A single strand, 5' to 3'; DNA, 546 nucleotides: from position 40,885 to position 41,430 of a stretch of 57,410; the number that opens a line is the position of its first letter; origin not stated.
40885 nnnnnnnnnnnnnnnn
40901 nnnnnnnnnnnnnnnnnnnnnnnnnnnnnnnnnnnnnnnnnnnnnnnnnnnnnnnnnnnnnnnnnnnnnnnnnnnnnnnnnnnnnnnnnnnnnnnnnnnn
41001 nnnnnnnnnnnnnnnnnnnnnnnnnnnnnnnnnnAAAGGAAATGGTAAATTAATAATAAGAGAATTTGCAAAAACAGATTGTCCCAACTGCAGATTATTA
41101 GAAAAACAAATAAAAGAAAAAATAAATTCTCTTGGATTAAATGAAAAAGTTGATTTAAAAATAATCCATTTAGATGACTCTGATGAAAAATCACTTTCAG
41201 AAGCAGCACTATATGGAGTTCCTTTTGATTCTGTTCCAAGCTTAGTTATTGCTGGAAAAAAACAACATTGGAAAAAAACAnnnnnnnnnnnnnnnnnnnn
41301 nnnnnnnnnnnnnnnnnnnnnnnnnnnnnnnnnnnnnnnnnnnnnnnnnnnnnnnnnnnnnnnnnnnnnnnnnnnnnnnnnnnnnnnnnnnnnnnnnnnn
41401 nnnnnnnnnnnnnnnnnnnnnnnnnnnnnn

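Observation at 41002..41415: Class III RNR (NrdD) carries a C-terminal thioredoxin/NrdH-like domain after the glycyl-radical motif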

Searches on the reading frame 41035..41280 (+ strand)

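Call 61: search_protein_families(library=ncbifam, proteins=[window:41035-41280:+], max_evalue=0.1)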
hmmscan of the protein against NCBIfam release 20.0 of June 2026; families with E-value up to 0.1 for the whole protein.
window:41035-41280:+ (82 aa): 4 families
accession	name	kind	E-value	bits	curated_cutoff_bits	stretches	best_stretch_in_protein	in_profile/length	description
NF040494.1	nitrored_ArsF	subfamily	0.00065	20.1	60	1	12-81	8-79/106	nitrophenyl compound nitroreductase subunit ArsF family protein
TIGR00412.2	redox_disulf_2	subfamily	0.0031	17.9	62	1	14-75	7-57/75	MTH895/ArsE family thioredoxin-like protein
TIGR00411.1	redox_disulf_1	equivalog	0.011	15.7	92.75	1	8-76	3-63/82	MJ0307 family thioredoxin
TIGR02180.1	GRX_euk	equivalog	0.048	13.9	87.25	1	11-75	4-63/84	glutaredoxin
